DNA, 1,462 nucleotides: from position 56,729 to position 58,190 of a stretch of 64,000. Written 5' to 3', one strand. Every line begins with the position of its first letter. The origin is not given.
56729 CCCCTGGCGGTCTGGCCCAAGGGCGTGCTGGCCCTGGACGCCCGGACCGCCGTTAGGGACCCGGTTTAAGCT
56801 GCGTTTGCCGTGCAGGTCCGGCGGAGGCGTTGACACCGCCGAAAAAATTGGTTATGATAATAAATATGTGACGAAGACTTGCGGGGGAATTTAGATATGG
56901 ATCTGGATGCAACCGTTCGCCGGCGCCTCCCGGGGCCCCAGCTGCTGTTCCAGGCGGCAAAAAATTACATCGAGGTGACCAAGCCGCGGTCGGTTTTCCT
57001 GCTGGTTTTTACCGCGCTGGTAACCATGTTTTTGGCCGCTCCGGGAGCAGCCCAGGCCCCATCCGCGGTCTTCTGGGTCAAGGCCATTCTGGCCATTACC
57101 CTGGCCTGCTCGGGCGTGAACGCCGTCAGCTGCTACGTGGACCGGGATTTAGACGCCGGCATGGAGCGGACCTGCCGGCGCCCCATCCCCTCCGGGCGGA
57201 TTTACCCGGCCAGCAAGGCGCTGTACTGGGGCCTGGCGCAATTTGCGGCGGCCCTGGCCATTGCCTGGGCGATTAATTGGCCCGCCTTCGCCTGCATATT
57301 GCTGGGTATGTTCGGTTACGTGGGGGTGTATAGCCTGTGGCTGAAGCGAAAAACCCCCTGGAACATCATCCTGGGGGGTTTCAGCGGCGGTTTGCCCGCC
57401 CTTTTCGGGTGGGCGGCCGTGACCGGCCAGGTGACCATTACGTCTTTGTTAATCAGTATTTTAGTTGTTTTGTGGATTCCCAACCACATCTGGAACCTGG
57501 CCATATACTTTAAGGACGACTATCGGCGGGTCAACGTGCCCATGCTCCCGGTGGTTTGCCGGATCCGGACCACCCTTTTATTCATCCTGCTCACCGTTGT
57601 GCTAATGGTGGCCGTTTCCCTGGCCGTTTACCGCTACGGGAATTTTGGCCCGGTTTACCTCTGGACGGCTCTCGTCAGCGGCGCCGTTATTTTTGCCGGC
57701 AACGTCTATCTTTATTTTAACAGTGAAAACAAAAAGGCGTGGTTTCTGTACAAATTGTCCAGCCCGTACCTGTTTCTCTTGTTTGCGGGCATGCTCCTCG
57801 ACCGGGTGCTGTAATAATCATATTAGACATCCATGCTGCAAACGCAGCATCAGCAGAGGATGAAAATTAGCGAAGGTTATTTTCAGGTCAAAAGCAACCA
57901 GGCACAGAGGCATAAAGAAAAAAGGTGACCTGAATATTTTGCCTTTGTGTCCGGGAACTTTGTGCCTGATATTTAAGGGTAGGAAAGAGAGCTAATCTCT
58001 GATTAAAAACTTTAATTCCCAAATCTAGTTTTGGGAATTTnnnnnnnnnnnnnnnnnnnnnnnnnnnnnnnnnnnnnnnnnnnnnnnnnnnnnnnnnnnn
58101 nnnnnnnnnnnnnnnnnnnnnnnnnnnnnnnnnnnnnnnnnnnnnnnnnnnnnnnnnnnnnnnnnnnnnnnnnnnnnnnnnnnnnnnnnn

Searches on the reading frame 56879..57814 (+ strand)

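Call 11: search_protein_families(library=pfam, proteins=[window:56879-57814:+])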
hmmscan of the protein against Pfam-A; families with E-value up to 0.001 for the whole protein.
window:56879-57814:+ (311 aa): 1 family
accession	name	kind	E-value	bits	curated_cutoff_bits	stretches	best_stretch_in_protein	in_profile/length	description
PF01040.23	UbiA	-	3e-56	191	34.2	1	42-294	1-248/250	UbiA prenyltransferase family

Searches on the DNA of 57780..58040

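Call 83: search_rna_families(source=window, start=57780, end=58040, threshold=evalue, max_evalue=5)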
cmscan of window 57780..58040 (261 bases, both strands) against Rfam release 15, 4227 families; matches with E-value up to 5: 1.
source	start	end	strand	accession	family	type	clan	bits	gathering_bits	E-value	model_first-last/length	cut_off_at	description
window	57896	57970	+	RF00928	mir-590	Gene; miRNA;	-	19.8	65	0.19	1-86/86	no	mir-590 microRNA precursor family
